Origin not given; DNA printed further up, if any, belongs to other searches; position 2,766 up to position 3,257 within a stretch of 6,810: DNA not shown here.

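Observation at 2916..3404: Lower-GC minus-strand two-gene module: RHH-like repressor plus a 63-aa membrane protein, a candidate immunity/superinfection-exclusion or toxin-like pair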

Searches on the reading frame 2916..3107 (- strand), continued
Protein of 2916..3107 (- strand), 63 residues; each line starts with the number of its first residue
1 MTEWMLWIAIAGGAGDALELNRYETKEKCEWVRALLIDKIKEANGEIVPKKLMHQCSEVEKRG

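Call 74: search_protein_families(library=padloc, proteins=[window:2916-3107:-], max_evalue=0.1)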
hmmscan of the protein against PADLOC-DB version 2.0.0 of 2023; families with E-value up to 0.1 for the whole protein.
window:2916-3107:- (63 aa): 0 families

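Call 83: fold_search(model_id=the predicted structure, library=viral)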
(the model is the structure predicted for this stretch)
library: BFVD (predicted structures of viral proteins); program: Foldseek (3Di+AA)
matches with E <= 10: 1454; with E <= 0.001: 0
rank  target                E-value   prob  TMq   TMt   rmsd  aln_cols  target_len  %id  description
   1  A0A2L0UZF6            3.8e-03  1.00  0.65  0.62   3.7        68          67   19  Uncharacterized protein [Agrobacterium phage Atu_ph07]
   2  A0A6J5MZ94            5.3e-03  1.00  0.48  0.51   5.8        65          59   22  Uncharacterized protein [uncultured Caudovirales phage]
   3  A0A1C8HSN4            7.0e-03  1.00  0.71  0.69   2.4        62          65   21  Uncharacterized protein [Pseudomonas phage PaMx41]
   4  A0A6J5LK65            7.0e-03  1.00  0.67  0.77   2.5        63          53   21  Uncharacterized protein [uncultured Caudovirales phage]
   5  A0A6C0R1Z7            7.0e-03  1.00  0.63  0.73   3.2        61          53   15  Uncharacterized protein [Alteromonas phage vB_AmeM_PT11-V22]
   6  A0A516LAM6            8.0e-03  1.00  0.62  0.66   3.6        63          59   19  (no name in the UniProt tables at hand)
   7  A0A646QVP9            8.0e-03  1.00  0.58  0.63   3.5        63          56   19  (no name in the UniProt tables at hand)
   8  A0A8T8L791            9.1e-03  1.00  0.66  0.78   2.0        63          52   22  (no name in the UniProt tables at hand)
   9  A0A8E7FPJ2            1.3e-02  1.00  0.52  0.54   5.2        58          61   12  (no name in the UniProt tables at hand)
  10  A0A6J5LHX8            1.4e-02  1.00  0.62  0.65   3.5        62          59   21  Uncharacterized protein [uncultured Caudovirales phage]
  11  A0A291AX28            1.5e-02  0.98  0.52  0.53   4.5        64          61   17  (no name in the UniProt tables at hand)
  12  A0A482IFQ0            1.6e-02  1.00  0.66  0.61   3.5        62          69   19  Uncharacterized protein [Stenotrophomonas phage YB07]
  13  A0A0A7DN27            1.8e-02  1.00  0.76  0.83   2.0        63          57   16  DUF7336 domain-containing protein [Lactobacillus phage Ldl1]
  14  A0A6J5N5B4            1.9e-02  0.99  0.57  0.53   3.7        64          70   23  Uncharacterized protein [uncultured Caudovirales phage]
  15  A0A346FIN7            2.0e-02  1.00  0.76  0.80   1.7        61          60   11  (no name in the UniProt tables at hand)
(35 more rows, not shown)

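Call 84: search_protein_families(library=pfam, alignment_id=A1, max_evalue=1)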
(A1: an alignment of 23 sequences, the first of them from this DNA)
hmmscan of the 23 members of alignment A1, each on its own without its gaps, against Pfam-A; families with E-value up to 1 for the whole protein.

A. member 1, seq(63 aa): 0 families

B. families by the number of members that match (of 23 scanned): 7 families
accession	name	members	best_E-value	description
PF15245.11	VGLL4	2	0.053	Transcription cofactor vestigial-like protein 4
PF08606.16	Prp19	1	0.029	Prp19/Pso4-like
PF15682.10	Mustang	1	0.031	Musculoskeletal, temporally activated-embryonic nuclear protein 1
PF25806.1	RHH_ERCC6L2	1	0.032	ERCC6L2-like, ribbon-helix-helix domain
PF07358.16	DUF1482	1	0.036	Protein of unknown function (DUF1482)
PF16919.11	PknG_rubred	1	0.15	Protein kinase G rubredoxin domain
PF21691.2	LDL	1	0.16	Alpha-galactosyl binding lectin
